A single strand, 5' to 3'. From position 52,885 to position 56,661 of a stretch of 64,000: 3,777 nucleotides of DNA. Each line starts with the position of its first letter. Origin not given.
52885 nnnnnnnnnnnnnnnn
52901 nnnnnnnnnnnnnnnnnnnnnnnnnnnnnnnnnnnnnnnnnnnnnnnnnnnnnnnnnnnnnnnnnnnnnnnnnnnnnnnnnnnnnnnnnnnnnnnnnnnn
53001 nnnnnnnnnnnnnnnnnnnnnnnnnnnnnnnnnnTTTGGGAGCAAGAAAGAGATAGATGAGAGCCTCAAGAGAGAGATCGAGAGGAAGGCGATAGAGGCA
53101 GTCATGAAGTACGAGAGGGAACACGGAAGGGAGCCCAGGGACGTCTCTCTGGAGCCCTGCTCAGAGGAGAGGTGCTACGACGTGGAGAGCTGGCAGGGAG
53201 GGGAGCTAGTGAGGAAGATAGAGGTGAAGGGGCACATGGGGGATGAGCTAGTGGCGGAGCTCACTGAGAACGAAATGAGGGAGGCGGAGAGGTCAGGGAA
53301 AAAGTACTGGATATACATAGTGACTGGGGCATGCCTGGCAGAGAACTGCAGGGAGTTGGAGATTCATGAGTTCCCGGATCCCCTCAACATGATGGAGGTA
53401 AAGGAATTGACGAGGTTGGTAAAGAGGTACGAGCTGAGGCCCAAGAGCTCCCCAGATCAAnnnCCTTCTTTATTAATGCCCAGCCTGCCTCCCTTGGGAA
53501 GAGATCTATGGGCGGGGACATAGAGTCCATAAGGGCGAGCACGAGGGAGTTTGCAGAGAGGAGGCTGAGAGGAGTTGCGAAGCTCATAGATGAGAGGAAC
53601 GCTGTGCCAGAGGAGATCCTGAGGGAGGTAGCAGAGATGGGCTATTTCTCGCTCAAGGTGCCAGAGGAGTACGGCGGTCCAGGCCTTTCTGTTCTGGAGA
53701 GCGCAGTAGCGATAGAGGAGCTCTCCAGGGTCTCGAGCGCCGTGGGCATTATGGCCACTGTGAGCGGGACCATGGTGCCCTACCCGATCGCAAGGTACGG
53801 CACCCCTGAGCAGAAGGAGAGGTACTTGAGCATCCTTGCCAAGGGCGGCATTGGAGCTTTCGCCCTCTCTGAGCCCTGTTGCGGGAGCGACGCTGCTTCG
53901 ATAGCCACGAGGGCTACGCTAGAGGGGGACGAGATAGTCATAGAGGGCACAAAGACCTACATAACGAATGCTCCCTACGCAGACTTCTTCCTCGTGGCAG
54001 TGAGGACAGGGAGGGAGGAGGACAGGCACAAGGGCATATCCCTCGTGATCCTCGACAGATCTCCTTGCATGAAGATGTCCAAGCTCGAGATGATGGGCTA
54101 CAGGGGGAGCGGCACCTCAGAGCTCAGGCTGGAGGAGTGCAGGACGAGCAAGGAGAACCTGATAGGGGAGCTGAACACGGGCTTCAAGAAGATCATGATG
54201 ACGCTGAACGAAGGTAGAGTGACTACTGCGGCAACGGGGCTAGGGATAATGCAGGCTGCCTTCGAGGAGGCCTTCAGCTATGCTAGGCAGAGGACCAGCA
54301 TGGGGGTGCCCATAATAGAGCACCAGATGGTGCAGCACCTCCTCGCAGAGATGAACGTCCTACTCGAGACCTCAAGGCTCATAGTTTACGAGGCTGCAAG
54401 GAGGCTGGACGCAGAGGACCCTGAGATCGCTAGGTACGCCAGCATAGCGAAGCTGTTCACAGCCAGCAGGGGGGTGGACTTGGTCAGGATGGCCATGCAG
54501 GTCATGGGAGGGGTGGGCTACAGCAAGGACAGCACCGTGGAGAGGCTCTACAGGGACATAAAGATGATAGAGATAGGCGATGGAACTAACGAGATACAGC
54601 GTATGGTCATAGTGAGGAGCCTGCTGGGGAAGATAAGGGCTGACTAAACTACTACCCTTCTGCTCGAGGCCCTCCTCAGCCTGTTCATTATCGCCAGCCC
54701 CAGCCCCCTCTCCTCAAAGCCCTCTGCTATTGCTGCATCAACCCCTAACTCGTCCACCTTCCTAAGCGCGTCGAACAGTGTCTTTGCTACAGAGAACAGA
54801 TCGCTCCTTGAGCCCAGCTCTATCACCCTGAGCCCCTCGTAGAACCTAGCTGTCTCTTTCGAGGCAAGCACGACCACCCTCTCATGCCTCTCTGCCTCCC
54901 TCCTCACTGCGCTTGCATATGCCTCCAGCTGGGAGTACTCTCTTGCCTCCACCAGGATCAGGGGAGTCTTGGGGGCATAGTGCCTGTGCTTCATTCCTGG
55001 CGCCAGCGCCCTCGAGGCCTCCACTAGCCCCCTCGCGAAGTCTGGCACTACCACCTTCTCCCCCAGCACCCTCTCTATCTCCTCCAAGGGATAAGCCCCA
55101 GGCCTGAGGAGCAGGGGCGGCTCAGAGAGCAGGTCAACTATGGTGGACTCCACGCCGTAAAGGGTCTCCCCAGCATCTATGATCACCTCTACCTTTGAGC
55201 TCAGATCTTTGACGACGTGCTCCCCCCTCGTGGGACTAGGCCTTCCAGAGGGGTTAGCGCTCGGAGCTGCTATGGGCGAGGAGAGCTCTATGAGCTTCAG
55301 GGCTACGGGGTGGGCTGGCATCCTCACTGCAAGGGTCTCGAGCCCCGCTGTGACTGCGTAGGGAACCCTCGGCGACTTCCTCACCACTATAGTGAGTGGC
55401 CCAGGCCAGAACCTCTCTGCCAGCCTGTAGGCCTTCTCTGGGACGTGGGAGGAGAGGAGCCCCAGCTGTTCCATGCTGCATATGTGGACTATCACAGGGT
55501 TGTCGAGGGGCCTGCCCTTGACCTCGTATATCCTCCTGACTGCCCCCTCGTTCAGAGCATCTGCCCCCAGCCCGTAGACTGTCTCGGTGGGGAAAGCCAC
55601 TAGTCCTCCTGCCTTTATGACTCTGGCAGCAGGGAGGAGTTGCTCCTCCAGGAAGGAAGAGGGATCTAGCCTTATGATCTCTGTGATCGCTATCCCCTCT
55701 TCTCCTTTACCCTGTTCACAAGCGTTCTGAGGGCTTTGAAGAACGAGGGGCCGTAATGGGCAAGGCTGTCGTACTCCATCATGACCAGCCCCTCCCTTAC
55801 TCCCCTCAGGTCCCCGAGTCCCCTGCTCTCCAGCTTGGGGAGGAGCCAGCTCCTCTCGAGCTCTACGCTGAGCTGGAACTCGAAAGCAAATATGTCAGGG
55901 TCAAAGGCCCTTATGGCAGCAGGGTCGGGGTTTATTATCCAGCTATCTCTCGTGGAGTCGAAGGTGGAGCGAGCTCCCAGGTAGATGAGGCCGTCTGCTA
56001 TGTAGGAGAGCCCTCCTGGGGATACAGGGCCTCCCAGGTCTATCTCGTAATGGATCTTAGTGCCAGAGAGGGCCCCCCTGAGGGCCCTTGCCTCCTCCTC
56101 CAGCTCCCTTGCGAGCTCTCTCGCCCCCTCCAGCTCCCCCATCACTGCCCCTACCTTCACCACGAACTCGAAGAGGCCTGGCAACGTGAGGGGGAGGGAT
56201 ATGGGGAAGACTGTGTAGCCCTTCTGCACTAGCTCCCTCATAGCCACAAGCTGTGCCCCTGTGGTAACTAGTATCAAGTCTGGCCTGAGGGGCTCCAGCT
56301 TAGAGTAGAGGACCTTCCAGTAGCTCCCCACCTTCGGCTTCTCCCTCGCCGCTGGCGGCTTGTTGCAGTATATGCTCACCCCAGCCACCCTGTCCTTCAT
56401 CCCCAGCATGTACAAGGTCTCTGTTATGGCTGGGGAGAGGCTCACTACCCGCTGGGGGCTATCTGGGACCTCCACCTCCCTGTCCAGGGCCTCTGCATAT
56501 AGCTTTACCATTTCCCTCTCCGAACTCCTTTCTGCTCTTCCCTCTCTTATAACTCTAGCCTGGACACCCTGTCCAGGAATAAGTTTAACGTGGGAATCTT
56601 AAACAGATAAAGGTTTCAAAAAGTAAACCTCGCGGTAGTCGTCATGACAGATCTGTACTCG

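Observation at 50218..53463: Lone 1081-aa SNF2 helicase fused to a DUF3883-like PD-(D/E)xK module in an A+T-shifted single-gene insert: candidate undescribed helicase-nuclease (defence-like) system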

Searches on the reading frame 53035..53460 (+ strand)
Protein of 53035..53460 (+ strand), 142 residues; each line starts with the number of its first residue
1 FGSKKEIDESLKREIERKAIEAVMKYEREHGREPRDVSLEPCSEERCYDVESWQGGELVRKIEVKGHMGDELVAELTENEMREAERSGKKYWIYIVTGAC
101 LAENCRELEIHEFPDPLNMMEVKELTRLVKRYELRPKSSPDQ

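Call 51: predict_structure(alignment_id=A4)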
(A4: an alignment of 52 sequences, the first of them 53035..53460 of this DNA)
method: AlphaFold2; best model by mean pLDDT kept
length: 142 residues; sequences in the alignment: 52
mean_pLDDT: 90.9   pTM: 0.85
mean pLDDT of the five models: 90.9, 89.2, 89.2, 88.9, 88.6
residues with pLDDT >= 90: 113; 70-90: 17; 50-70: 7; < 50: 5
segments of 3 or more residues with pLDDT < 50: 1-4
pLDDT, mean of each block of 10 residues (from residue 1): 64 94 98 97 91 98 95 96 97 93 81 97 93 88 43
secondary structure, 60 per line:
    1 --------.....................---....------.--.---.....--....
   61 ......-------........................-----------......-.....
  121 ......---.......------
elements in order: H9-29 E33-36 E50-54 E57-66 E74-77 H78-90 E91-97 E109-114 H116-119 E120-126 E130-136

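Call 55: fold_search(model_id=the predicted structure, library=pdb)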
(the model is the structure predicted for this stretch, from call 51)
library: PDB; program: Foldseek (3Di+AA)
matches with E <= 10: 143; with E <= 0.001: 0
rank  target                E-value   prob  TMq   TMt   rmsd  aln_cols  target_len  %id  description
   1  2wiz_A                1.7e-03  1.00  0.47  0.52   4.7       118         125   17  Crystal structures of Holliday junction resolvases from Archaeoglobus fulgidus bound to DNA substrate (released 2009-05-26)
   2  2wcw_D                3.2e-03  1.00  0.51  0.57   4.5       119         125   16  1.6A resolution structure of Archaeoglobus fulgidus Hjc, a Holliday junction resolvase from an archaeal hyperthermophi (released 2009-03-24)
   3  2wiw_B                3.2e-03  1.00  0.53  0.59   4.8       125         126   18  Crystal structures of Holliday junction resolvases from Archaeoglobus fulgidus bound to DNA substrate (released 2009-05-26)
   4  2wj0_A                3.2e-03  1.00  0.51  0.57   4.9       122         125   19  Crystal structures of Holliday junction resolvases from Archaeoglobus fulgidus bound to DNA substrate (released 2009-05-26)
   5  1ob9                  5.7e-03  1.00  0.43  0.48   6.7       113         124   17  Holliday Junction Resolving Enzyme (released 2004-10-15)
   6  2wcz_A                5.7e-03  0.99  0.43  0.48   4.6       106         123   15  1.6A resolution structure of Archaeoglobus fulgidus Hjc, a Holliday junction resolvase from an archaeal hyperthermophi (released 2009-03-24)
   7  2wcw_C                6.5e-03  1.00  0.51  0.58   4.5       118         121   16  1.6A resolution structure of Archaeoglobus fulgidus Hjc, a Holliday junction resolvase from an archaeal hyperthermophi (released 2009-03-24)
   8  4tkd_C                1.2e-02  1.00  0.52  0.57   4.7       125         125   10  Sulfolobus solfataricus HJC mutants (released 2015-08-12)
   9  9qcc_Y                9.6e-02  0.54  0.36  0.16  11.0       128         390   11  Activated XauSPARDA filament assembly with bound dsDNA substrate (released 2025-12-17)
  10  5x89                  1.2e-01  0.25  0.29  0.16   8.2       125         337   12  The X-ray crystal structure of subunit fusion RNA splicing endonuclease from Methanopyrus kandleri (released 2018-01-24)
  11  6gvw_A                4.5e-01  0.08  0.22  0.13   7.7        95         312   15  Crystal structure of the BRCA1-A complex (released 2019-07-10)
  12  8a4c_A                6.2e-01  0.15  0.31  0.24   8.1       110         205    4  Structure of human Rep15:Rab3B complex. (released 2022-08-10)
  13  8a4c_C                6.6e-01  0.20  0.33  0.26   8.2       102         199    9  Structure of human Rep15:Rab3B complex. (released 2022-08-10)
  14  6gvw_F                7.5e-01  0.07  0.22  0.13  12.4       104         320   13  Crystal structure of the BRCA1-A complex (released 2019-07-10)
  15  8a4a_A                8.0e-01  0.15  0.32  0.24   8.7       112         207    7  Structure of human Rep15 in complex with bovine Rab3C. (released 2022-08-10)
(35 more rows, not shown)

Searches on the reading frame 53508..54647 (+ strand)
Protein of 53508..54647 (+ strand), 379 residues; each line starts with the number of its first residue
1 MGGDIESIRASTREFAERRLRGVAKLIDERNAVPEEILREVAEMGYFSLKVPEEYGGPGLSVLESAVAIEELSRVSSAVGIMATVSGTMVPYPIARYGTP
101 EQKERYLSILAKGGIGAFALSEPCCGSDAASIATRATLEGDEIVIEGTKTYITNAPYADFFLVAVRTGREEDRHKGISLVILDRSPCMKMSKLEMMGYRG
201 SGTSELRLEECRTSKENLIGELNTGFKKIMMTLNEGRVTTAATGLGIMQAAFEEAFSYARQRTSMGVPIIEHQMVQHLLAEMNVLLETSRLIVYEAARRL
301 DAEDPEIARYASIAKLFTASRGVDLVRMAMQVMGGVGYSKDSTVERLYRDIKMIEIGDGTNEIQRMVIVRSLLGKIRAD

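Call 12: search_protein_families(library=pfam, proteins=[window:53508-54647:+], max_evalue=0.00001)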
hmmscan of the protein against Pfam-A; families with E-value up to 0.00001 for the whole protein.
window:53508-54647:+ (379 aa): 5 families
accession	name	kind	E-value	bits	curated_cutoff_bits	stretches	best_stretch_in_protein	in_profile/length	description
PF00441.29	Acyl-CoA_dh_1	-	1.5e-47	162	22.4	1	223-373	1-150/150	Acyl-CoA dehydrogenase, C-terminal domain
PF02771.21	Acyl-CoA_dh_N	-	1.7e-31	109.3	22.9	1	6-113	5-112/113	Acyl-CoA dehydrogenase, N-terminal domain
PF02770.24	Acyl-CoA_dh_M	-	5.1e-21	75.1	33.3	1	117-211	1-97/97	Acyl-CoA dehydrogenase, middle domain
PF08028.16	Acyl-CoA_dh_2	-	2.3e-19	70.4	22.7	1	239-355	2-127/134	Acyl-CoA dehydrogenase, C-terminal domain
PF22924.1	ACOX_C_alpha1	-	6.5e-06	26.5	27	0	298-372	91-168/169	Acyl-CoA oxidase, C-alpha1 domain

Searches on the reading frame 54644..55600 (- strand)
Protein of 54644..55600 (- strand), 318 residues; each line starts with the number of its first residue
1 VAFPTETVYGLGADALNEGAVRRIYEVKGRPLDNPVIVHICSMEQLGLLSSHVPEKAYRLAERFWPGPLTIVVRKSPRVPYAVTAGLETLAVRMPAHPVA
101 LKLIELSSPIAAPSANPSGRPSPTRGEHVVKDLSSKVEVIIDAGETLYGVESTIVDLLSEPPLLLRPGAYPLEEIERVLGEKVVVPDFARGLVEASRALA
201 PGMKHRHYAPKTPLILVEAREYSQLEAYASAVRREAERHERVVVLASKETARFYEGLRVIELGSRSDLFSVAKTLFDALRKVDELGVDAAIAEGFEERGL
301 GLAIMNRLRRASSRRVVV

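Call 12: search_protein_families(library=pfam, proteins=[window:54644-55600:-], max_evalue=0.00001)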
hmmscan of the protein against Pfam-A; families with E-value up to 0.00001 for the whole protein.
window:54644-55600:- (318 aa): 2 families
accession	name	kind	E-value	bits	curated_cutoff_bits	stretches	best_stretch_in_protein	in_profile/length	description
PF01300.24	Sua5_yciO_yrdC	-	6.6e-58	195.6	25.1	1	2-168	10-178/178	Telomere recombination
PF03481.19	Sua5_C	-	1e-34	120.4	22.9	1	172-313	3-136/136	Threonylcarbamoyl-AMP synthase, C-terminal domain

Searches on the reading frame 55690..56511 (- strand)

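Call 12: search_protein_families(library=pfam, proteins=[window:55690-56511:-], max_evalue=0.00001)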
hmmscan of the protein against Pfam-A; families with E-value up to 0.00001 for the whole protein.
window:55690-56511:- (273 aa): 1 family
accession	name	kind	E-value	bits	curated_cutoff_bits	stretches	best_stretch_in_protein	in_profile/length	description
PF01497.23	Peripla_BP_2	-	2.4e-16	60.3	27.5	1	22-207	1-194/235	Periplasmic binding protein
